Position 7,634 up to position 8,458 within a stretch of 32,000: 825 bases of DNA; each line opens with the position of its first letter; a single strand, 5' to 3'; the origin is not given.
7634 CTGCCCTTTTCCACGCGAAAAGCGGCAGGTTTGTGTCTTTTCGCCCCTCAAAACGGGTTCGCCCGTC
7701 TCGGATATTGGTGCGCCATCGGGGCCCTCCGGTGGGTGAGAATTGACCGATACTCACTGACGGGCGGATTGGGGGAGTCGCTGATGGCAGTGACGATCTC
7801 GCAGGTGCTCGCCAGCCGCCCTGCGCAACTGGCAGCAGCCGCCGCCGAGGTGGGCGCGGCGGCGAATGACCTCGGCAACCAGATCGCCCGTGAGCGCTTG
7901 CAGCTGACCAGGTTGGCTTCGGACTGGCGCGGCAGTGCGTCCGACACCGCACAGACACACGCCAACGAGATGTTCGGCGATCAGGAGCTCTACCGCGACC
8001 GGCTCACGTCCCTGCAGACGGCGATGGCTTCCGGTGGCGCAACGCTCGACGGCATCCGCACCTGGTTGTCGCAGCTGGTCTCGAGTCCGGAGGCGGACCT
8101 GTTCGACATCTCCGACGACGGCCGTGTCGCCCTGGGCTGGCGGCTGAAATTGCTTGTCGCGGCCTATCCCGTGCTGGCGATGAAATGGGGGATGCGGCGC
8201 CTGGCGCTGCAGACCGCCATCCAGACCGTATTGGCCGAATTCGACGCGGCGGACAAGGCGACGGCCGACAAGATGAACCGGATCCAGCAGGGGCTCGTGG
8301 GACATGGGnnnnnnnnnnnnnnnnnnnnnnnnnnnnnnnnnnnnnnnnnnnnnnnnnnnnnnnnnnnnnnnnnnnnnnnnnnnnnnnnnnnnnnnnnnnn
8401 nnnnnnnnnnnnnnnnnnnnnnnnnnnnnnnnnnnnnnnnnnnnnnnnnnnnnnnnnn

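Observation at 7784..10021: Orphan EspA/EspC-like (WXG + YxxxD) type VII secretion substrate pair fused to an HExxH domain and followed by a lipoprotein: candidate T7SS effector/immunity operon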

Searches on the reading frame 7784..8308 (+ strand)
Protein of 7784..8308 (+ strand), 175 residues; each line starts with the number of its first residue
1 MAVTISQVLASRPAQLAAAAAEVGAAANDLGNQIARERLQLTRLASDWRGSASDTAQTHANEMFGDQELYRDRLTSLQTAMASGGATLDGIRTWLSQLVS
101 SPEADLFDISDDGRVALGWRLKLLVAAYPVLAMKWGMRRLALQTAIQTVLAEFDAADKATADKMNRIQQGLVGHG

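Call 5: search_protein_families(library=pfam, proteins=[window:7784-8308:+], max_evalue=1)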
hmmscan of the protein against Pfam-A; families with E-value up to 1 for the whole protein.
window:7784-8308:+ (175 aa): 2 families
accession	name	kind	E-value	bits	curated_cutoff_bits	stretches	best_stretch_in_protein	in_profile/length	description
PF06013.18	WXG100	-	7.8e-06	26.5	27.3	1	13-87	6-80/86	Proteins of 100 residues with WXG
PF04513.17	Baculo_PEP_C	-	0.082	13.4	38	1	4-100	17-113/140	Baculovirus polyhedron envelope protein, PEP, C terminus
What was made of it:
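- Gene 1 is just below the WXG100 thresholds (call 5).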

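Call 6: search_protein_families(library=ncbifam, proteins=[window:7784-8308:+], max_evalue=1)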
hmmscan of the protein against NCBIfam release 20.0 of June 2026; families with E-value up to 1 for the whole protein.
window:7784-8308:+ (175 aa): 2 families
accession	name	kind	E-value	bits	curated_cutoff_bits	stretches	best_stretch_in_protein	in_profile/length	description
TIGR03930.1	WXG100_ESAT6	subfamily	9.3e-07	29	44.85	1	13-85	6-78/90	WXG100 family type VII secretion target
NF035934.1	ESAT6_2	subfamily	0.034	14.4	100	1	15-75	9-69/96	pore-forming ESAT-6 family protein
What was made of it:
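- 7784..8311 (+): Gene 1 (MSMEG_1960), 175 aa. A WXG100-like helical partner (WXG at res 48-50, nt 7925-7933) with an ~85-aa C-terminal extension. Calls 5, 6 (WXG100 at 26.5 bits, TIGR03930 at 29 bits).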

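Call 40: list_cluster_members(proteins=[window:7784-8308:+, window:8304-9476:+, window:9476-10018:+])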
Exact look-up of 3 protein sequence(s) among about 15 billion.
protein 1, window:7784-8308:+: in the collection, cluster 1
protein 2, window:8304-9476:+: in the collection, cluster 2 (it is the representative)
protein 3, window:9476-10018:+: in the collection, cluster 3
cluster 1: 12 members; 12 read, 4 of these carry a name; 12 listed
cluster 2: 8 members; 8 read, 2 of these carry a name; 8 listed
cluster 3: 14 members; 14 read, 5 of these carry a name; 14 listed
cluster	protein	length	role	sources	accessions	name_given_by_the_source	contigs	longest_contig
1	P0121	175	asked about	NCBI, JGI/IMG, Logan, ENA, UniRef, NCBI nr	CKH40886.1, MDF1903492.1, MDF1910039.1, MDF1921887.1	WXG100 family type VII secretion target [Mycolicibacterium smegmatis] | WXG100 family type VII secretion target n=1 Tax=Mycolicibacterium smegmatis TaxID=1772 ...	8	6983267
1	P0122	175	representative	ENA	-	-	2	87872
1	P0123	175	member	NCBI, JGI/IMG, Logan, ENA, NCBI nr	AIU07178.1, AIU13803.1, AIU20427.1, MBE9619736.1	WXG100 family type VII secretion target [Mycolicibacterium smegmatis]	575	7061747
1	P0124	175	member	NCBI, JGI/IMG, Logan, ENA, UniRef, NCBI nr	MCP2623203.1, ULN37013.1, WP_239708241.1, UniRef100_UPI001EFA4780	WXG100 family type VII secretion target [Mycolicibacterium smegmatis] | WXG100 family type VII secretion target n=1 Tax=Mycolicibacterium smegmatis TaxID=1772 ...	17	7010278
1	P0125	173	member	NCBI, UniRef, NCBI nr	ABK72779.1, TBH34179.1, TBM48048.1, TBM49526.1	hypothetical protein DIQ79_19505 [Mycolicibacterium smegmatis] | Uncharacterized protein n=1 Tax=Mycolicibacterium smegmatis (strain ATCC 700084 / ... | hypothetical protein MSMEG_1960 [Mycolicibacterium smegmatis MC2 155]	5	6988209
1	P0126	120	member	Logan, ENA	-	-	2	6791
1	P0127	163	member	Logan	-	-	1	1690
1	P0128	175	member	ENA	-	-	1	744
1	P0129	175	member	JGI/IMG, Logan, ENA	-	-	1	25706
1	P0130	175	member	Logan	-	-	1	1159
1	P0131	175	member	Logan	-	-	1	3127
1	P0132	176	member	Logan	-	-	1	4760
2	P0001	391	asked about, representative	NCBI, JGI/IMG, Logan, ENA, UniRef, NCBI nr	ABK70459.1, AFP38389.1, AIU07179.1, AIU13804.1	type VII secretion target [Mycolicibacterium smegmatis] | ESX-1 secretion-associated protein EspA/EspE-like domain-containing protein n=2 ...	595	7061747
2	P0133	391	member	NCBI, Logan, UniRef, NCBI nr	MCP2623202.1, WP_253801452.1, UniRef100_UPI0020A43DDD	ESX-1 secretion-associated protein [Mycolicibacterium smegmatis] | type VII secretion target n=1 Tax=Mycolicibacterium smegmatis TaxID=1772 ... | type VII secretion target [Mycolicibacterium smegmatis]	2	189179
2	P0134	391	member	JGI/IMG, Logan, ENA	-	-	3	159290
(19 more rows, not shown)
